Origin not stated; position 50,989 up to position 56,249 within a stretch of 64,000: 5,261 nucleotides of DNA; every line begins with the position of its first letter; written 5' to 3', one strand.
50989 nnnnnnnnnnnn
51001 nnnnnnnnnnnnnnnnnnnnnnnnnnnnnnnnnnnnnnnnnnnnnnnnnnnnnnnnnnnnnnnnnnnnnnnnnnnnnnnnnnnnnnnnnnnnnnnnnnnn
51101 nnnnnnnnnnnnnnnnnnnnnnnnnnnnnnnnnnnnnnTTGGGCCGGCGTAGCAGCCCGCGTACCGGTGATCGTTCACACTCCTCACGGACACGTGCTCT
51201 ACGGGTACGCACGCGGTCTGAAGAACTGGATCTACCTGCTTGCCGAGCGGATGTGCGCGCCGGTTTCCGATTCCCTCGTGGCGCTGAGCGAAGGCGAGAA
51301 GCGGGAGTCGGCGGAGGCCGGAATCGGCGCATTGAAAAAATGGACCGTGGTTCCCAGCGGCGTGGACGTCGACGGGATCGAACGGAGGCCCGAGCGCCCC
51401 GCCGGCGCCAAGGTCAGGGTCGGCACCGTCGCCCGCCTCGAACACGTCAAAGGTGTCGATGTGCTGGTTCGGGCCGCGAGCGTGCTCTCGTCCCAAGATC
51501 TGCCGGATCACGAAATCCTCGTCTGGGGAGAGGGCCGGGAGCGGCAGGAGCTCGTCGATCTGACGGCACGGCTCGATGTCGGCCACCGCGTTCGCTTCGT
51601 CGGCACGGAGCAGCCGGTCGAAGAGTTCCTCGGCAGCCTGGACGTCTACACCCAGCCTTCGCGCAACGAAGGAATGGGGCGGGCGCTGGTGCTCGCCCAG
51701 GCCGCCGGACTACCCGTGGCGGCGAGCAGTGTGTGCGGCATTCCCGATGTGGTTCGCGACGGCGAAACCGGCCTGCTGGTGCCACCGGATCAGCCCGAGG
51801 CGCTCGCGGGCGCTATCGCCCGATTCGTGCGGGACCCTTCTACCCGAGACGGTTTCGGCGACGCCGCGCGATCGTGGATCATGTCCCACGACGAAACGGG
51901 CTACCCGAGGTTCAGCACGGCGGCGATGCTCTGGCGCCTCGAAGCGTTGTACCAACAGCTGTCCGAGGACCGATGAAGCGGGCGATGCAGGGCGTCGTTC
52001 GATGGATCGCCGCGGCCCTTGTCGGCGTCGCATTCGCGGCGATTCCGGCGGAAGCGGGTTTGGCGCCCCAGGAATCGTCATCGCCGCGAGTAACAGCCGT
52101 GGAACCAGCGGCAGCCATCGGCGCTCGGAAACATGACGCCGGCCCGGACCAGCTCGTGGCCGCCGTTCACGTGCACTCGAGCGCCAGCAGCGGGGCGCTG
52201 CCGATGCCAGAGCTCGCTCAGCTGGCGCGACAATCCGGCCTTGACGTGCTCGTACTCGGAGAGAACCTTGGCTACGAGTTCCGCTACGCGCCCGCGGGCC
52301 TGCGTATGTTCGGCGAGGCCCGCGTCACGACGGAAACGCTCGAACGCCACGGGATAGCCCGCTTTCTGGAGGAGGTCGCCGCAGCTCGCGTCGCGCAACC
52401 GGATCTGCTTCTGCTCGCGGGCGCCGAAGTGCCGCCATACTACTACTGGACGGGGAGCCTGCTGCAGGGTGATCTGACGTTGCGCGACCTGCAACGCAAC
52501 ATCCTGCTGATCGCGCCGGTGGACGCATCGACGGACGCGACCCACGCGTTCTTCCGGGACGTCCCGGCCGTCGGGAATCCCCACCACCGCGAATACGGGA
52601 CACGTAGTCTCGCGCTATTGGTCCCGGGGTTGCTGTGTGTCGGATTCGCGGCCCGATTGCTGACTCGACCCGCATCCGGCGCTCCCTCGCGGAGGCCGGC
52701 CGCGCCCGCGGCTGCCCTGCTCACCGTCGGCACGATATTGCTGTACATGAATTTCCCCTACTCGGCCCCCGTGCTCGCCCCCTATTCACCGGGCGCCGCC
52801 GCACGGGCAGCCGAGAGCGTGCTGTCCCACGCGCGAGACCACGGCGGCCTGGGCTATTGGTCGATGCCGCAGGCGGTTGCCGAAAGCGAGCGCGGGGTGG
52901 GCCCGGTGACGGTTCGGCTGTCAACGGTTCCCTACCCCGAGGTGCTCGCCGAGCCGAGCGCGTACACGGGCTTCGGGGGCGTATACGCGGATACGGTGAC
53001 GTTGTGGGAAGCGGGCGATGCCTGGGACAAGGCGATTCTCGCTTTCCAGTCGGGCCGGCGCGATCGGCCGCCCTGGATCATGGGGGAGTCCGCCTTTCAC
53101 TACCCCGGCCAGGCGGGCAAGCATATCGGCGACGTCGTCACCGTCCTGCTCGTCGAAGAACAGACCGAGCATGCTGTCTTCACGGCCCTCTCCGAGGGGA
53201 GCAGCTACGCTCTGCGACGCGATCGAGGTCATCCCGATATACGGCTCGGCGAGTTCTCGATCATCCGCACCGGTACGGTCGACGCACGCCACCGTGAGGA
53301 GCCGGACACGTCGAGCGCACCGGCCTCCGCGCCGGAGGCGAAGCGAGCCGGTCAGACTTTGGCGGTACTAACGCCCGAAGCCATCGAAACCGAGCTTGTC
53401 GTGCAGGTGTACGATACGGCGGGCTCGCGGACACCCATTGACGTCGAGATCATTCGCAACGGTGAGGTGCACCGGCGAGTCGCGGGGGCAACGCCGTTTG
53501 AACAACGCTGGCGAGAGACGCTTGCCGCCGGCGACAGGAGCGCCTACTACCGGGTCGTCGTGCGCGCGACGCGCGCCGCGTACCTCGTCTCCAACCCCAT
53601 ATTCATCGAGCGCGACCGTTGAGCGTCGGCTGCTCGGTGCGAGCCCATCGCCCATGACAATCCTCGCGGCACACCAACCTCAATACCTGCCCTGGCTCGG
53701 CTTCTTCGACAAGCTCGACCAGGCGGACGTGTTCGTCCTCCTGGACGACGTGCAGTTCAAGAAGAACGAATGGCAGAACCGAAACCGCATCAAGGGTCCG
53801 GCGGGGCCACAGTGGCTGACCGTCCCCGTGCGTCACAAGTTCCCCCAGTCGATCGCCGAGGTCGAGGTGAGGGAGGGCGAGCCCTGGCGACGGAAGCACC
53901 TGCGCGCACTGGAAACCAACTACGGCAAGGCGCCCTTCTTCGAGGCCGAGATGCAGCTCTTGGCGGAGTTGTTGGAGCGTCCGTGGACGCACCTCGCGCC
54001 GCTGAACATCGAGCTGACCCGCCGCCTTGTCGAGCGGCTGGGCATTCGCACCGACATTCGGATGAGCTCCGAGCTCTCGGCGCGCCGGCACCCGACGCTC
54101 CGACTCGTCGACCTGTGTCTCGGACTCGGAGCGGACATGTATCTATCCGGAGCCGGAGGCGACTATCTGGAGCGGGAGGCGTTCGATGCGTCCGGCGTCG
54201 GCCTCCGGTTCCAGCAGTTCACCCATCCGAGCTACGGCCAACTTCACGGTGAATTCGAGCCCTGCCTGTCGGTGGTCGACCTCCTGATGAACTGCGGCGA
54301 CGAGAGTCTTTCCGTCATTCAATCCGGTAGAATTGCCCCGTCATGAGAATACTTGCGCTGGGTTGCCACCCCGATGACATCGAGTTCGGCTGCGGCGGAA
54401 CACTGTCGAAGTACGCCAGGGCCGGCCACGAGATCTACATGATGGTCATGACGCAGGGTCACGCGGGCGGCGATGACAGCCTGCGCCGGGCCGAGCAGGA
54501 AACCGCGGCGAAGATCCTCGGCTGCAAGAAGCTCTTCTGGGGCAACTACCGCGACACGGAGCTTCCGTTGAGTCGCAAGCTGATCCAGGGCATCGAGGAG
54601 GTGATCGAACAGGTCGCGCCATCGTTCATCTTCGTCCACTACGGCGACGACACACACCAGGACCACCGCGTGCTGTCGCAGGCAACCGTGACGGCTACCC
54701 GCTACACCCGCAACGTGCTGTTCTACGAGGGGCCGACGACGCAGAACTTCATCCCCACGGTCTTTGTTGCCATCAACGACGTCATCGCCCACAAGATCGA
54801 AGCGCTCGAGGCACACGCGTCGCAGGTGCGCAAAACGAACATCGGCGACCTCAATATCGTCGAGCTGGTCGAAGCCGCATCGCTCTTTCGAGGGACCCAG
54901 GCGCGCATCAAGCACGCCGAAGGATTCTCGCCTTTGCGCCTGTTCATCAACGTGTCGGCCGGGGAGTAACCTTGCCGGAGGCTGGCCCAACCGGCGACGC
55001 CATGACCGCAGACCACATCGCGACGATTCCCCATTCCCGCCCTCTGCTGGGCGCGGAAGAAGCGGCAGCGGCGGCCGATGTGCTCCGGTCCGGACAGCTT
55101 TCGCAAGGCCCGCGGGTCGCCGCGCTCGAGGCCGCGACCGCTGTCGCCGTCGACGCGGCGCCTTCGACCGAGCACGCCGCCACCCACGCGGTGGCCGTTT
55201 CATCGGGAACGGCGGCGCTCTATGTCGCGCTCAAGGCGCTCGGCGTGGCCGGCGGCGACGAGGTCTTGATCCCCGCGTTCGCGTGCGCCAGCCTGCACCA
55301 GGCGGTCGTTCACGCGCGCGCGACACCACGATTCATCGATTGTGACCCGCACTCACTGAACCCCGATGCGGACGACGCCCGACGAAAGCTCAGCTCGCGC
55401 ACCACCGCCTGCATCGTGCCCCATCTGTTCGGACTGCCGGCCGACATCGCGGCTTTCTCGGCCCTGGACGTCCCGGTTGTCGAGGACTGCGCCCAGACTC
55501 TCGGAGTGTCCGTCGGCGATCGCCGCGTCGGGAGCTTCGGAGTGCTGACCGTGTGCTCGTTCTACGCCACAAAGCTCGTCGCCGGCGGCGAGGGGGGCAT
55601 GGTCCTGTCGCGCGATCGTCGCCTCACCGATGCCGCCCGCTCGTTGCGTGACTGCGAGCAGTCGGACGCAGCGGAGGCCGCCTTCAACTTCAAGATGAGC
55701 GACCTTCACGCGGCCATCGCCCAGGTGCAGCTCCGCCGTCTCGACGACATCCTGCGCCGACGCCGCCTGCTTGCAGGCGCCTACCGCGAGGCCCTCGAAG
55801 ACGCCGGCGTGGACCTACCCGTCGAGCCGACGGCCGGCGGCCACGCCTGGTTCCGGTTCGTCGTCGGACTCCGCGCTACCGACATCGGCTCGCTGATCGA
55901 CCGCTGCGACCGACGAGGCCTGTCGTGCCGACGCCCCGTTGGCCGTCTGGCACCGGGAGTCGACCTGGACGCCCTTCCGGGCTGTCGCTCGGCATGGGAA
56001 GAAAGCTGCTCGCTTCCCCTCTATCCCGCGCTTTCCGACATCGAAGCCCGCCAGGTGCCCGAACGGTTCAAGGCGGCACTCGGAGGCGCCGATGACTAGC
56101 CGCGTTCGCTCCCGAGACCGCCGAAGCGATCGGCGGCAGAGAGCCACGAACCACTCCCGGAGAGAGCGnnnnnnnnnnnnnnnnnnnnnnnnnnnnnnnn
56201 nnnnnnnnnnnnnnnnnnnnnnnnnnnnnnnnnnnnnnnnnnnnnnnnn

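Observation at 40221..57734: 17.5-kb exopolysaccharide locus with an embedded HD-GYP c-di-GMP phosphodiesterase and an ExeA-like ATPase (exosortase-type EPS architecture, no exosortase in window)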

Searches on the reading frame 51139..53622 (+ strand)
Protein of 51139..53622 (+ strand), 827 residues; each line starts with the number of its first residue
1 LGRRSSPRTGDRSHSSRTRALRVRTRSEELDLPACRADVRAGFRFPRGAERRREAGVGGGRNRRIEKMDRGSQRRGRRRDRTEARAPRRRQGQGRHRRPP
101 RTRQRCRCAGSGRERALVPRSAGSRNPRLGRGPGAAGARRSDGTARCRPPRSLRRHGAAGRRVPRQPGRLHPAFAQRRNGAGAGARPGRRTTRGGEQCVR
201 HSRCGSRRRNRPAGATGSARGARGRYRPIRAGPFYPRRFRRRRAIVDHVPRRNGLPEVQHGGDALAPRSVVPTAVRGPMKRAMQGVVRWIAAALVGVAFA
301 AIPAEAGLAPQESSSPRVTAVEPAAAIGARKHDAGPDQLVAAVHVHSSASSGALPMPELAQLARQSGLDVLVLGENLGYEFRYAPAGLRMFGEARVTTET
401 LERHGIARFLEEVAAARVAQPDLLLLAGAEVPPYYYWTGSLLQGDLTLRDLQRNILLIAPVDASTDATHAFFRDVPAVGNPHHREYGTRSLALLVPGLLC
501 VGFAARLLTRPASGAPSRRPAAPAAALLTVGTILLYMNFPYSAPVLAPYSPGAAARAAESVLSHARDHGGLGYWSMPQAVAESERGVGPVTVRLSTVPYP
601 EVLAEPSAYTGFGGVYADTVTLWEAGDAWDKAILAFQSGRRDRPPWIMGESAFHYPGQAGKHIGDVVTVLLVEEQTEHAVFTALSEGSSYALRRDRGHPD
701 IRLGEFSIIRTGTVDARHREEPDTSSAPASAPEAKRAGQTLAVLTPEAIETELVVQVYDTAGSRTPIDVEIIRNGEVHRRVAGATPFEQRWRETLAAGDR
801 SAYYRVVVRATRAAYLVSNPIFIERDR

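Call 3: search_protein_families(library=ncbifam, proteins=[window:51139-53622:+], max_evalue=0.001)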
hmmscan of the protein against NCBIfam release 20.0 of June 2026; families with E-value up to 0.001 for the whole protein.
window:51139-53622:+ (827 aa): 1 family
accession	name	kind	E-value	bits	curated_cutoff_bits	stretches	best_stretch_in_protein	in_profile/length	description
NF038032.1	CehA_McbA_metalo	domain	7.1e-10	38.8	80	1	647-824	172-315/315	CehA/McbA family metallohydrolase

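Call 4: search_protein_families(library=pfam, proteins=[window:51139-53622:+], max_evalue=0.001)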
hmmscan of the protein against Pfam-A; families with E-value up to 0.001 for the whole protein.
window:51139-53622:+ (827 aa): 0 families

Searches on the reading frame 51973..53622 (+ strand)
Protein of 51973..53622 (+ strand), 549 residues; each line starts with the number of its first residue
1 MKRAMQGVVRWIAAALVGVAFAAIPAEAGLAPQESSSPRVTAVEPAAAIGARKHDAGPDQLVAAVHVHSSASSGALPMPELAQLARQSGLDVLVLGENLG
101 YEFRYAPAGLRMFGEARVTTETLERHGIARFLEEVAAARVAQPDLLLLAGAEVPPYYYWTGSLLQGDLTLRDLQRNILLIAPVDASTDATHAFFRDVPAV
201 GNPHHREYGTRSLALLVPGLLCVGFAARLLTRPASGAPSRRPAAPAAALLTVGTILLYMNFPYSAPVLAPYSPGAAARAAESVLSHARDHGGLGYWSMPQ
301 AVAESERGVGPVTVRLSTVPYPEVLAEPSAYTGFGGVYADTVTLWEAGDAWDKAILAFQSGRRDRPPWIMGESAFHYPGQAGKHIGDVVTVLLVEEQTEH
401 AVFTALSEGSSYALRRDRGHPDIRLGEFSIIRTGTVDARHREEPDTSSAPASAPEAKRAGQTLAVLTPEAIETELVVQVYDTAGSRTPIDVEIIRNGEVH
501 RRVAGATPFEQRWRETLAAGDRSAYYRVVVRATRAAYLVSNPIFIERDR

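Call 31: search_protein_families(library=pfam, proteins=[window:51973-53622:+], max_evalue=0.01)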
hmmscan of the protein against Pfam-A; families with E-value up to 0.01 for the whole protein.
window:51973-53622:+ (549 aa): 0 families

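Call 79: search_protein_families(library=padloc, proteins=[window:51973-53622:+], max_evalue=0.001)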
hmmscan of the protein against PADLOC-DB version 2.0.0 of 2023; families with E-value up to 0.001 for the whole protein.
window:51973-53622:+ (549 aa): 0 families

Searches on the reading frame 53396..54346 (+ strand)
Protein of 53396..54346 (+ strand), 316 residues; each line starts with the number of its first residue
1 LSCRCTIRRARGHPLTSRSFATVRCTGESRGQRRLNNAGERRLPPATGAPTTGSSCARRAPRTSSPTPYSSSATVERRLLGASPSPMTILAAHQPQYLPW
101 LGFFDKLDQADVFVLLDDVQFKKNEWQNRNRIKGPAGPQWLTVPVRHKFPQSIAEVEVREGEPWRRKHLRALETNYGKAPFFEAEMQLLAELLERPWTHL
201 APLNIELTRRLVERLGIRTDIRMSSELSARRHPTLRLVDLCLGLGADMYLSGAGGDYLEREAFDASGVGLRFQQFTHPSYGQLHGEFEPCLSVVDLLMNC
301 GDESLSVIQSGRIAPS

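Call 5: search_protein_families(library=ncbifam, proteins=[window:53396-54346:+], max_evalue=0.001)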
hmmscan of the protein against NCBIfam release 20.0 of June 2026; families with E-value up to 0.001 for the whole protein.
window:53396-54346:+ (316 aa): 0 families

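Call 6: search_protein_families(library=pfam, proteins=[window:53396-54346:+], max_evalue=0.001)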
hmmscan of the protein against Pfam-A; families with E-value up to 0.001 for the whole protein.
window:53396-54346:+ (316 aa): 1 family
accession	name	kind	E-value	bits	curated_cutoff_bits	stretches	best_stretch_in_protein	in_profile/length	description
PF08889.16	WbqC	-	9.7e-77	258.1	21.3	1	94-305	1-216/218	WbqC-like protein family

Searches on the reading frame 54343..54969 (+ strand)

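Call 5: search_protein_families(library=ncbifam, proteins=[window:54343-54969:+], max_evalue=0.001)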
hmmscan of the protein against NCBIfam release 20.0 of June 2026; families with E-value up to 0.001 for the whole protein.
window:54343-54969:+ (208 aa): 5 families
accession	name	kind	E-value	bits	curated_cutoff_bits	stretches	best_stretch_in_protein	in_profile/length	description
TIGR04001.1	thiol_BshB1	equivalog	6.3e-31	107.9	182.5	1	2-196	3-219/226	bacillithiol biosynthesis deacetylase BshB1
TIGR04000.1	thiol_BshB2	equivalog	1.5e-16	60.8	195.25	1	3-164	3-187/217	bacillithiol biosynthesis deacetylase BshB2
TIGR03446.1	mycothiol_Mca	equivalog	5.1e-07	29.6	277.15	1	1-75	1-88/283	mycothiol conjugate amidase Mca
NF002557.0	PRK02122.1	subfamily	5.9e-06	24.7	384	0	2-47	372-418/653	glucosamine-6-phosphate deaminase-like protein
TIGR03445.1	mycothiol_MshB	equivalog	3.5e-05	23.8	224.35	0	8-43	5-40/284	N-acetyl-1-D-myo-inositol-2-amino-2-deoxy-alpha-D-glucopyranoside deacetylase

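Call 6: search_protein_families(library=pfam, proteins=[window:54343-54969:+], max_evalue=0.001)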
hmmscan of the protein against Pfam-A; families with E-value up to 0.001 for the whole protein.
window:54343-54969:+ (208 aa): 1 family
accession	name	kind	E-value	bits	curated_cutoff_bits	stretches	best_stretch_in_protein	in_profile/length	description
PF02585.22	PIG-L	-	5.2e-27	95.3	28.2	1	4-118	1-128/129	GlcNAc-PI de-N-acetylase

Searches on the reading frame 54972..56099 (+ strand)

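Call 5: search_protein_families(library=ncbifam, proteins=[window:54972-56099:+], max_evalue=0.001)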
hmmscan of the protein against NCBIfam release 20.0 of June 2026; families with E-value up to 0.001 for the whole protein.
window:54972-56099:+ (375 aa): 10 families
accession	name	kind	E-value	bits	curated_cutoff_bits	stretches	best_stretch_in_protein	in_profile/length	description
TIGR03588.1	PseC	equivalog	1e-49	169.4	423.5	1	19-367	2-377/380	UDP-4-amino-4,6-dideoxy-N-acetyl-beta-L-altrosamine transaminase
NF008658.2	PRK11658.1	equivalog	1e-47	162.6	631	1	19-305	5-302/379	UDP-4-amino-4-deoxy-L-arabinose aminotransferase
TIGR04181.1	NHT_00031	hypoth_equivalog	2.4e-46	158.3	420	1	20-321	2-324/359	LegC family aminotransferase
TIGR04427.1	PLP_DesI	equivalog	1.7e-30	106.4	650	1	69-277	66-279/390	dTDP-4-dehydro-6-deoxyglucose aminotransferase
NF008687.0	PRK11706.1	equivalog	1.8e-30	106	375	1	19-278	2-270/375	dTDP-4-amino-4,6-dideoxygalactose transaminase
NF011936.0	PRK15407.1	equivalog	1.3e-29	103.2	423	2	19-228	37-250/440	lipopolysaccharide biosynthesis protein RfbH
TIGR02379.1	ECA_wecE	subfamily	4.5e-22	78.3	434.85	1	67-275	43-268/376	dTDP-4-amino-4,6-dideoxy-D-glucose transaminase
NF006569.0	PRK09082.1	subfamily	0.00016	20.9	420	1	42-149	62-169/386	methionine aminotransferase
NF006230.0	PRK08363.1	equivalog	0.00033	19.6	534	1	75-149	101-172/398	alanine aminotransferase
TIGR04422.1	PLP_IMCC1989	hypoth_equivalog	0.00097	18.7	75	0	70-230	37-173/315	putative PLP-dependent aminotransferase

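Call 6: search_protein_families(library=pfam, proteins=[window:54972-56099:+], max_evalue=0.001)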
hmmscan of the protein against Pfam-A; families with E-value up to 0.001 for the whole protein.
window:54972-56099:+ (375 aa): 2 families
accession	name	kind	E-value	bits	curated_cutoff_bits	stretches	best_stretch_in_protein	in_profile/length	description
PF01041.23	DegT_DnrJ_EryC1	-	1.4e-68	232.2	19.8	1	27-365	4-358/360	DegT/DnrJ/EryC1/StrS aminotransferase family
PF00155.27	Aminotran_1_2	-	6.2e-06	26.1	19.7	1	47-143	39-140/361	Aminotransferase class I and II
